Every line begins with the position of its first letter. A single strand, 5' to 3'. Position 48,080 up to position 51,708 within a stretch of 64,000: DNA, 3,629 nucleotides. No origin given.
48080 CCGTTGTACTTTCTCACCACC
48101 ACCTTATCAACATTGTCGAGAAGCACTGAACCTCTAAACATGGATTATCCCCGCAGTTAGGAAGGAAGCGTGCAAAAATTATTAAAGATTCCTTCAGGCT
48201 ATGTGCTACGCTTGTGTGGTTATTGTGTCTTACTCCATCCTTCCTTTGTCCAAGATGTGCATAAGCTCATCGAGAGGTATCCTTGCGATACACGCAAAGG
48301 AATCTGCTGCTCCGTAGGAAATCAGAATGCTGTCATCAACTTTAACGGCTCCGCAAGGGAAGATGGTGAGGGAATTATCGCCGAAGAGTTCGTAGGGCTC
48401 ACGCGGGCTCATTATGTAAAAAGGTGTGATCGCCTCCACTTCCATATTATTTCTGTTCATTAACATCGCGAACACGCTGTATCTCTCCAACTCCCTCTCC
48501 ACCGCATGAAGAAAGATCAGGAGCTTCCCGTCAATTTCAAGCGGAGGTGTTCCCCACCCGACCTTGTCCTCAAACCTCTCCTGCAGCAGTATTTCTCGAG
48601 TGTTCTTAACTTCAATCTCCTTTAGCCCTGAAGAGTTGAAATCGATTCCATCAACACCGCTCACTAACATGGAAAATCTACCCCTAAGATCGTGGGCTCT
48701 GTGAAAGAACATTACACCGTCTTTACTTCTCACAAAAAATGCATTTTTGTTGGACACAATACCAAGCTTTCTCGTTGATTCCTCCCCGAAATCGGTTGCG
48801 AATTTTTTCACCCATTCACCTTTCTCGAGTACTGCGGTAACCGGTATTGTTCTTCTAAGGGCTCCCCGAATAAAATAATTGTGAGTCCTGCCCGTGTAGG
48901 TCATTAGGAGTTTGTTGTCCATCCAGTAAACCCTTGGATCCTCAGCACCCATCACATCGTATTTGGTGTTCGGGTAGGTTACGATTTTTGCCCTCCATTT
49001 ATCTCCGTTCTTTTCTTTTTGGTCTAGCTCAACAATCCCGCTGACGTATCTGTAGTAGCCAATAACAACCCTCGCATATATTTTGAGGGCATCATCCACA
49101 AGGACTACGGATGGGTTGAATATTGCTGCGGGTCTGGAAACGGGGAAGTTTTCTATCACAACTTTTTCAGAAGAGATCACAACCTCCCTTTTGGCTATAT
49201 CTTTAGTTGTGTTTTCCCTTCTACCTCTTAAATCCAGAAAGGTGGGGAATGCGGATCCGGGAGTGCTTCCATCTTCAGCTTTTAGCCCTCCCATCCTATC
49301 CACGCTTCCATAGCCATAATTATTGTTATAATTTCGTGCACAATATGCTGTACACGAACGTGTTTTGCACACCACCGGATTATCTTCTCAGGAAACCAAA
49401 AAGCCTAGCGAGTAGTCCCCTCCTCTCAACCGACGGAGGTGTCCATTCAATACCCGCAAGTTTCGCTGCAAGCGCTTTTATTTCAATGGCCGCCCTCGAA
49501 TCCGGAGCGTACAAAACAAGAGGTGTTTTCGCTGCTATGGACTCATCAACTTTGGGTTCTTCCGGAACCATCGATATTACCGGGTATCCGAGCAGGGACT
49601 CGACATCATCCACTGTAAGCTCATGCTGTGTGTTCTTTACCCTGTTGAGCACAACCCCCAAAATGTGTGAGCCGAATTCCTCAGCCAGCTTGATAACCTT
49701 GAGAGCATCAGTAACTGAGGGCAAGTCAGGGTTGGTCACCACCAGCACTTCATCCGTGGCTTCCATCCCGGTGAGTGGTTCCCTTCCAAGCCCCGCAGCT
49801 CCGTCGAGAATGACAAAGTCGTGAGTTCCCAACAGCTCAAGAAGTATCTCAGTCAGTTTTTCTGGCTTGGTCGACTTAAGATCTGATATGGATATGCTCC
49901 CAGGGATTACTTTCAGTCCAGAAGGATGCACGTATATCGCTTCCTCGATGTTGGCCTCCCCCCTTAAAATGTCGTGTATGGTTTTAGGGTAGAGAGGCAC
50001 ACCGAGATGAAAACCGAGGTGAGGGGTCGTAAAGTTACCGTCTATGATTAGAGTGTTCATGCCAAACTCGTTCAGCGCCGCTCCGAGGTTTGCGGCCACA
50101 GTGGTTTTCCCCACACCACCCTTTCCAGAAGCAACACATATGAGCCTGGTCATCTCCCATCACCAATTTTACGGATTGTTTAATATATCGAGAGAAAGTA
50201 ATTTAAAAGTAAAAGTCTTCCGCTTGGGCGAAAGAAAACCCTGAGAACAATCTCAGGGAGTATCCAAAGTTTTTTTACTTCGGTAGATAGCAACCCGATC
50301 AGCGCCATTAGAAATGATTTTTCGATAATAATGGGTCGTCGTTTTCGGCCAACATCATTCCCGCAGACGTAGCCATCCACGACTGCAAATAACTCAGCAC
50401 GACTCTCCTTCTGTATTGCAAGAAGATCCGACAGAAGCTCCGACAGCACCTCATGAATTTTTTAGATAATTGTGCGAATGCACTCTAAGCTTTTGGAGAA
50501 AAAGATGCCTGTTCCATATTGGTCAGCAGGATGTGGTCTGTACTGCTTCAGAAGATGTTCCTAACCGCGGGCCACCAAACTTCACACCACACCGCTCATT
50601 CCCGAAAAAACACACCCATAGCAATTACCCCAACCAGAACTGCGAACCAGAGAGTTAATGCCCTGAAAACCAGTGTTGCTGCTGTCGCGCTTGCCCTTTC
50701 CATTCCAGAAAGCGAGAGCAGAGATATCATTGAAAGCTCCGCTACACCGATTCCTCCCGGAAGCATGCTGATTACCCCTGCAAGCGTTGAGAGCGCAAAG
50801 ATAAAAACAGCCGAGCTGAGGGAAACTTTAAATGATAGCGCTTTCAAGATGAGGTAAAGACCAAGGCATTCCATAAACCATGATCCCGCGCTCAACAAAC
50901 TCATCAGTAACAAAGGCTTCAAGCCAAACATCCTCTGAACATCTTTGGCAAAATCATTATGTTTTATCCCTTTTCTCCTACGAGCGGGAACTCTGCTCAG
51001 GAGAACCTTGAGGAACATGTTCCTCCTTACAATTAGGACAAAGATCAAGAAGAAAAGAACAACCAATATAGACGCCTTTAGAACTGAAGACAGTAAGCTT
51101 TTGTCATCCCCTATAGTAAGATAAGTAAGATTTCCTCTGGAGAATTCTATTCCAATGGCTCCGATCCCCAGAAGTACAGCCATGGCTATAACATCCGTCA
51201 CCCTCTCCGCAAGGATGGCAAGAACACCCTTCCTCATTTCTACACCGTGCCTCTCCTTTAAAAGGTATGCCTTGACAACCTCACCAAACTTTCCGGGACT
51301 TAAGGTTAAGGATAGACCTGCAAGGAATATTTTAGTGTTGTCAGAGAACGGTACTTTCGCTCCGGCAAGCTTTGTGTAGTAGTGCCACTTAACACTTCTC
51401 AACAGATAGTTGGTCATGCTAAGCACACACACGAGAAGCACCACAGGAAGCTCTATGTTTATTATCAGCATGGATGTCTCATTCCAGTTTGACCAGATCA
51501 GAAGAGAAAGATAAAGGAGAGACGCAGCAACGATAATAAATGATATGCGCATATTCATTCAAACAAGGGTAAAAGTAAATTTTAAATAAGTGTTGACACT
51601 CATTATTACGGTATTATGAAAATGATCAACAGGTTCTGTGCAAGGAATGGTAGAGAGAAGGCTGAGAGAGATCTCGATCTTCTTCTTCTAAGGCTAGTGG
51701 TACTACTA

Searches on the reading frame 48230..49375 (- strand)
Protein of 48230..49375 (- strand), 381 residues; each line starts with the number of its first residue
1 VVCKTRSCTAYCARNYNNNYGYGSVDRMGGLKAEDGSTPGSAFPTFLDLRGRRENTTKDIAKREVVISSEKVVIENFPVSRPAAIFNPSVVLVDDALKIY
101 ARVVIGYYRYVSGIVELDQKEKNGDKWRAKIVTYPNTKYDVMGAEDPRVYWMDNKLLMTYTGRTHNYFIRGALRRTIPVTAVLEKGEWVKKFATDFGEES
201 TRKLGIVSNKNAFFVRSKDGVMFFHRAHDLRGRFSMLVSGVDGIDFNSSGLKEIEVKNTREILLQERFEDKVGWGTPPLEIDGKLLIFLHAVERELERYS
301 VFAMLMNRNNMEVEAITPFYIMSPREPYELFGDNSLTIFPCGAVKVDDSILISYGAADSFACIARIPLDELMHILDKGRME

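Call 12: search_protein_families(library=pfam, proteins=[window:48230-49375:-], max_evalue=0.0001)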
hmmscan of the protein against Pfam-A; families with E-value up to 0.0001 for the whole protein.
window:48230-49375:- (381 aa): 1 family
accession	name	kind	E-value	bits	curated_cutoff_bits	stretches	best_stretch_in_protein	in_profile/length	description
PF04041.19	Glyco_hydro_130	-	7.1e-76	255.6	26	1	53-376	3-319/320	beta-1,4-mannooligosaccharide phosphorylase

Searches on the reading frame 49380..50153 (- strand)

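Call 13: search_protein_families(library=pfam, proteins=[window:49380-50153:-], max_evalue=0.0001)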
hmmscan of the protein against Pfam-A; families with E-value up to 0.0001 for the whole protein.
window:49380-50153:- (257 aa): 7 families
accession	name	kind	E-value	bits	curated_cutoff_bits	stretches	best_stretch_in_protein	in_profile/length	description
PF01656.29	CbiA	-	1e-19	71.1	25.4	1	5-211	1-124/125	CobQ/CobB/MinD/ParA nucleotide binding domain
PF10609.15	ParA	-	7.6e-19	68.5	27.1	1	2-232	3-245/246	NUBPL iron-transfer P-loop NTPase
PF13614.12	AAA_31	-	1.5e-17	64.6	27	1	3-149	2-156/177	AAA domain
PF06564.18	CBP_BcsQ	-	2.2e-16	60.6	21.3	1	4-230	3-231/234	Cellulose biosynthesis protein BcsQ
PF00142.24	Fer4_NifH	-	6.2e-11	42.7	25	1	131-236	139-248/271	4Fe-4S iron sulfur cluster binding proteins, NifH/frxC family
PF13500.12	AAA_26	-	2.6e-10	40.9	27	1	96-204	84-196/198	AAA domain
PF02374.21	ArsA_ATPase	-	3.8e-06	26.8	24.3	1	7-37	5-35/305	Anion-transporting ATPase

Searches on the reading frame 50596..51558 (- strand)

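Call 13: search_protein_families(library=pfam, proteins=[window:50596-51558:-], max_evalue=0.0001)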
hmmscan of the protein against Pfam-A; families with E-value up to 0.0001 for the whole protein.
window:50596-51558:- (320 aa): 1 family
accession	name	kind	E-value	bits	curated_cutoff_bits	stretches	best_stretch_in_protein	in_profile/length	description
PF03706.18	LPG_synthase_TM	-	6.3e-52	177.3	33.4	1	9-310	1-302/302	Lysylphosphatidylglycerol synthase TM region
